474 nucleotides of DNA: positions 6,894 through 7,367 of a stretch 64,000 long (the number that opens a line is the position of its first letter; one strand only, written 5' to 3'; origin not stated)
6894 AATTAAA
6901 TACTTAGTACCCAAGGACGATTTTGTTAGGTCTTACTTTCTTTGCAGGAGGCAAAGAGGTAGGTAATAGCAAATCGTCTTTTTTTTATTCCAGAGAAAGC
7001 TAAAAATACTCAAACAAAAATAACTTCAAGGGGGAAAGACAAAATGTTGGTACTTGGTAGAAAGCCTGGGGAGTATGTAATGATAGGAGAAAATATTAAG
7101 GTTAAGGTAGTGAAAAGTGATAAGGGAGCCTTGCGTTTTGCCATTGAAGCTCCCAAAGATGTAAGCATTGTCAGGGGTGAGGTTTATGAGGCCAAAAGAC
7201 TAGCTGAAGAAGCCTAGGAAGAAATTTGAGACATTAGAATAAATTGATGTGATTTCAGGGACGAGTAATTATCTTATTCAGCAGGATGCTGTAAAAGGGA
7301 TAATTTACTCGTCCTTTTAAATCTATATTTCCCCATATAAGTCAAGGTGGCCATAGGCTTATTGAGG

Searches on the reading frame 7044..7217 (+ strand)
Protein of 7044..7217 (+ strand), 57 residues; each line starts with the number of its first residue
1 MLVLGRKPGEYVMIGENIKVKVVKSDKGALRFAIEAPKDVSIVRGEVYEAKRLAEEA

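Call 8: search_protein_families(library=pfam, proteins=[window:7044-7217:+])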
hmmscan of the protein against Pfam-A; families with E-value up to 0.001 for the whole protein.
window:7044-7217:+ (57 aa): 1 family
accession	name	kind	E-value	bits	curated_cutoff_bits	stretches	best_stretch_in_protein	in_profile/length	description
PF02599.21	CsrA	-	1.9e-21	76.2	27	1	1-50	1-50/53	Global regulator protein family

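Call 12: find_related_loci(query=window:7044-7214:+, collection=genome_contigs, flank=4000)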
Query window:7044-7214:+ (57 aa) in genome_contigs; peptide patterns used: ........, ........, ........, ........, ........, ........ (x = any residue, [..] = any of these).
471 stretches matched a pattern; 137 encode a relative of the query (tblastn E <= 1e-3); the best 80 are kept; 80 distinct loci.
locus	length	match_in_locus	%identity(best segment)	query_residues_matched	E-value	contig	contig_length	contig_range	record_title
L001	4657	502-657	88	1-52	3e-26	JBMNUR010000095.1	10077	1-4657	MAG: Peptococcales bacterium isolate SBF912SR1HQ0049 scaffold_23256_c1, whole genome shotgun sequence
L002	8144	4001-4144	94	1-48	2e-25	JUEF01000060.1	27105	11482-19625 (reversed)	MAG: Peptococcaceae bacterium BICA1-8 BICA1a_1068838, whole genome shotgun sequence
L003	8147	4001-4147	86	1-49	4e-24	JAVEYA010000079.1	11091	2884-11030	MAG: Clostridia bacterium isolate BF4_187 NODE_19120_length_11091_cov_5.192813_Biofilm4, whole genome shotgun sequence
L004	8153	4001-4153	82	1-51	9e-24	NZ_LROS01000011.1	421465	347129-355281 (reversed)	Clostridium ragsdalei P11 CLRAG_contig000011, whole genome shotgun sequence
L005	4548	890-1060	72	1-57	1e-23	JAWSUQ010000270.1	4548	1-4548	MAG: Bacillota bacterium isolate B4G8CH4-15 NODE_270_length_4548_cov_2.749497, whole genome shotgun sequence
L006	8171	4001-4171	72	1-57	2e-23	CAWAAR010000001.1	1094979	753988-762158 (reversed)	MAG: uncultured Clostridiaceae bacterium isolate MFD01299.bin.2.209 genome assembly, contig: contig_21862, whole genome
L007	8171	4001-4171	72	1-57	6e-23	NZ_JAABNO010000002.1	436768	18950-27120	Clostridium sp. C8-1-8 NODE_2_length_436768_cov_253.084568, whole genome shotgun sequence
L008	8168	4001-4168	71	1-56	9e-23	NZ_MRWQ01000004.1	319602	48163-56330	Domibacillus mangrovi strain SAOS 44 WGS_contig_4, whole genome shotgun sequence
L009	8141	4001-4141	83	1-47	2e-22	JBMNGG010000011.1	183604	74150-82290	MAG: Tepidanaerobacteraceae bacterium isolate SBF912LR0HQ0147 contig_33776, whole genome shotgun sequence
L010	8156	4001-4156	77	1-52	2e-22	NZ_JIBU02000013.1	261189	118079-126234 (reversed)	Clostridium drakei strain SL1 contig_13, whole genome shotgun sequence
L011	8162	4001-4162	70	1-54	3e-22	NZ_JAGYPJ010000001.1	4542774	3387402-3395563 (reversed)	Lederbergia citrisecunda strain FJAT-49732 Scaffold1, whole genome shotgun sequence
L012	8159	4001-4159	75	1-53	3e-22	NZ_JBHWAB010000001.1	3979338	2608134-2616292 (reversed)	Haloimpatiens sp. FM7330 chromosome, whole genome shotgun sequence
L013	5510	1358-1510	75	1-51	3e-22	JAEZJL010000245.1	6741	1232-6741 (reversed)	MAG: Bacillota bacterium isolate OH_CDB_236 k127_2047481, whole genome shotgun sequence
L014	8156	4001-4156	75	1-52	3e-22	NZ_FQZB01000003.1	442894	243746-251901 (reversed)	Clostridium cavendishii DSM 21758, whole genome shotgun sequence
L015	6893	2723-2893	68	1-57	3e-22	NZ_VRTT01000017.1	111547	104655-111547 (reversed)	Paenibacillus sp. N3.4 NODE_17_length_111547_cov_7.58645_ID_33, whole genome shotgun sequence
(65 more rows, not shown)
